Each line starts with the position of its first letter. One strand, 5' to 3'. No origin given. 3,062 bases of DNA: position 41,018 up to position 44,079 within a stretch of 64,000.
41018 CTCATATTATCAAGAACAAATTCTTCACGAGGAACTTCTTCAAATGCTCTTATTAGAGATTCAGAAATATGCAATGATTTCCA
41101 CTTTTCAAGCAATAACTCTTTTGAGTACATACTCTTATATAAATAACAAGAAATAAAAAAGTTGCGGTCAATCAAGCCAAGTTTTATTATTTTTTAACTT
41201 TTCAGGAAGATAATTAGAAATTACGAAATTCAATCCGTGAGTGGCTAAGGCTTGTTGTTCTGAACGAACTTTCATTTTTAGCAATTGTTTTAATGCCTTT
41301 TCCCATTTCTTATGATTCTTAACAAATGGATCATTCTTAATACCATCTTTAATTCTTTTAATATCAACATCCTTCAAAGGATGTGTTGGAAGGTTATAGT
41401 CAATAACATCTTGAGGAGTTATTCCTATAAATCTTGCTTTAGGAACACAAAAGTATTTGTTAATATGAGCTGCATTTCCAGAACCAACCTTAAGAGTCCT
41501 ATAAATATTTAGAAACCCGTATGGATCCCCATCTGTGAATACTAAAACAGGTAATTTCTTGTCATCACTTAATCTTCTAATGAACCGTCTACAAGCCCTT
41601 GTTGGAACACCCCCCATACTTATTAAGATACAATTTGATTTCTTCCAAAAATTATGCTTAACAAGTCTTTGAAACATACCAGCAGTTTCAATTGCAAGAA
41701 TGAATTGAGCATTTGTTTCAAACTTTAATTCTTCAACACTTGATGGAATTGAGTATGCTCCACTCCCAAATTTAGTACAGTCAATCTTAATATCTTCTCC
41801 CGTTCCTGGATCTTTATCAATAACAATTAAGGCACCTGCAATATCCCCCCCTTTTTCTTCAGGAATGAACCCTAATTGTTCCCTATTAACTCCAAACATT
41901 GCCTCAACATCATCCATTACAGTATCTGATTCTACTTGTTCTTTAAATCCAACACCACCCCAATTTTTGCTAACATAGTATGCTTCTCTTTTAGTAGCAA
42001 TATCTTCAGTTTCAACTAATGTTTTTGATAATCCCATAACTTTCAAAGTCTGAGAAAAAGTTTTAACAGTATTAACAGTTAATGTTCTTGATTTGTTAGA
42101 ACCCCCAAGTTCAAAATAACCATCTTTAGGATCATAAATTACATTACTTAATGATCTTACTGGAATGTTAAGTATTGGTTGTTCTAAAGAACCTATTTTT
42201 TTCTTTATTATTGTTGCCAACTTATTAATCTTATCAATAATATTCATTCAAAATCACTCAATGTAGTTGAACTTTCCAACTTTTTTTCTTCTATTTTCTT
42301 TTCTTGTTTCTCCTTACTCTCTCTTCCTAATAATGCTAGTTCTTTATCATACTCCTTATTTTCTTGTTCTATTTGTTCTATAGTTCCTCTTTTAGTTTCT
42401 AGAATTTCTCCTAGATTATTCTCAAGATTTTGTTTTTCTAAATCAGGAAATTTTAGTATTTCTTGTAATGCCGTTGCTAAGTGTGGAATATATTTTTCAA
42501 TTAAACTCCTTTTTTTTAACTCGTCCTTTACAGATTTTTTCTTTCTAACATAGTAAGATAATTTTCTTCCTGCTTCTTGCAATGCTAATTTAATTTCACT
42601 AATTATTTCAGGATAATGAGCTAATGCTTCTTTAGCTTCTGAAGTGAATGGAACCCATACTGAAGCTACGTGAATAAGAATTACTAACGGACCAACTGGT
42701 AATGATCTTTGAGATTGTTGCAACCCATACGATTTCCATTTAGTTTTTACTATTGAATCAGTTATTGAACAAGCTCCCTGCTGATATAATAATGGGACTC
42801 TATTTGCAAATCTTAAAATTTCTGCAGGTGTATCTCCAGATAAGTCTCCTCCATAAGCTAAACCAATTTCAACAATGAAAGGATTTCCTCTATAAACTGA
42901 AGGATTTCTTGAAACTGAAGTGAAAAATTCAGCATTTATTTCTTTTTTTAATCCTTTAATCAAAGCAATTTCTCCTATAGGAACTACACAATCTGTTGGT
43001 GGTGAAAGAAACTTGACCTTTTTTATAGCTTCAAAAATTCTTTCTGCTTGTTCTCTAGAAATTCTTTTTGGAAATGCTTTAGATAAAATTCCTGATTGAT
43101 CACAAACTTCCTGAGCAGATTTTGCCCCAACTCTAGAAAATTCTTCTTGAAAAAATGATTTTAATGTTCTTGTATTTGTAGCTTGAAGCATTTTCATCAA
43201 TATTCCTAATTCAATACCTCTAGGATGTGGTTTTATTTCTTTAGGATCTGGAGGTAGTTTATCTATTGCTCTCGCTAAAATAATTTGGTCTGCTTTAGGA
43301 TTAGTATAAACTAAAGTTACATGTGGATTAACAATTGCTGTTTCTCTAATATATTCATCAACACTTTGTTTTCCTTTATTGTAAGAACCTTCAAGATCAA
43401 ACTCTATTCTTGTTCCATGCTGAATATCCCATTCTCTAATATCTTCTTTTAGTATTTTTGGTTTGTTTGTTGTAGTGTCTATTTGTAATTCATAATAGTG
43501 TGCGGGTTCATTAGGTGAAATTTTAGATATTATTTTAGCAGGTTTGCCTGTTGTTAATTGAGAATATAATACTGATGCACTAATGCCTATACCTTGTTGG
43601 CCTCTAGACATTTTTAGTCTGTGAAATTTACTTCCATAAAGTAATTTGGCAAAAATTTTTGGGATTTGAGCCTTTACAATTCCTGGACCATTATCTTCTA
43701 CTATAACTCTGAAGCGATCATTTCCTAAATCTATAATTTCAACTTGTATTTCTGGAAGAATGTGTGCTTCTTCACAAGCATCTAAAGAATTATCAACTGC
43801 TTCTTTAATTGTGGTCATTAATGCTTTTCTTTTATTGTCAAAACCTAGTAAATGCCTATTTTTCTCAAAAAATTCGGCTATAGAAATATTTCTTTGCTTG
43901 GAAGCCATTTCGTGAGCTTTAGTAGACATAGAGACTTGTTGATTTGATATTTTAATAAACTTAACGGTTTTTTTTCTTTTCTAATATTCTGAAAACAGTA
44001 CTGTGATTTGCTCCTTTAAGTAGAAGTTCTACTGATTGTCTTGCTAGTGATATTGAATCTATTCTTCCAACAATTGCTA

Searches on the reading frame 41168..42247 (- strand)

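Call 31: search_protein_families(library=ncbifam, proteins=[window:41168-42247:-], max_evalue=0.00001)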
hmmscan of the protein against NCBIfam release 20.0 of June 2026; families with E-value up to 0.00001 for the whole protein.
window:41168-42247:- (359 aa): 6 families
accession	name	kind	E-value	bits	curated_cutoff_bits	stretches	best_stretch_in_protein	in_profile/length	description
NF003337.0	PRK04342.1-6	equivalog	1.7e-151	504.5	675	1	5-358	17-369/370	DNA topoisomerase IV subunit A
NF003333.0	PRK04342.1-2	equivalog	1.3e-92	310.5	465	1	2-358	10-366/367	DNA topoisomerase IV subunit A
NF003335.0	PRK04342.1-4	equivalog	5.1e-85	285.6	424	1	9-355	27-371/373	DNA topoisomerase VI subunit A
NF003334.0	PRK04342.1-3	equivalog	8.9e-85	284.8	658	1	4-352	9-349/354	DNA topoisomerase IV subunit A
NF003332.0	PRK04342.1-1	equivalog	2.4e-83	280.1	538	1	6-353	14-359/363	DNA topoisomerase IV subunit A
NF003336.0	PRK04342.1-5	equivalog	8.3e-72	242.1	531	1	4-355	17-383/386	DNA topoisomerase IV subunit A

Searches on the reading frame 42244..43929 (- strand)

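Call 31: search_protein_families(library=ncbifam, proteins=[window:42244-43929:-], max_evalue=0.00001)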
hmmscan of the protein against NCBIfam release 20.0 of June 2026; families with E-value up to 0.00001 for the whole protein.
window:42244-43929:- (561 aa): 4 families
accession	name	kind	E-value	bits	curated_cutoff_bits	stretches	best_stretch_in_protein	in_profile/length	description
NF003218.0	PRK04184.1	equivalog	2.8e-216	719.2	274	1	4-529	4-525/539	DNA topoisomerase VI subunit B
NF011439.0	PRK14868.1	equivalog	1.2e-182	609.1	1310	2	5-278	15-285/795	DNA topoisomerase VI subunit B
TIGR01052.1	top6b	equivalog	2.5e-172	573.7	380.7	1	11-493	3-486/488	DNA topoisomerase VI subunit B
NF011438.0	PRK14867.1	equivalog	6.2e-113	378.5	1143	2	6-275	6-273/659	DNA topoisomerase VI subunit B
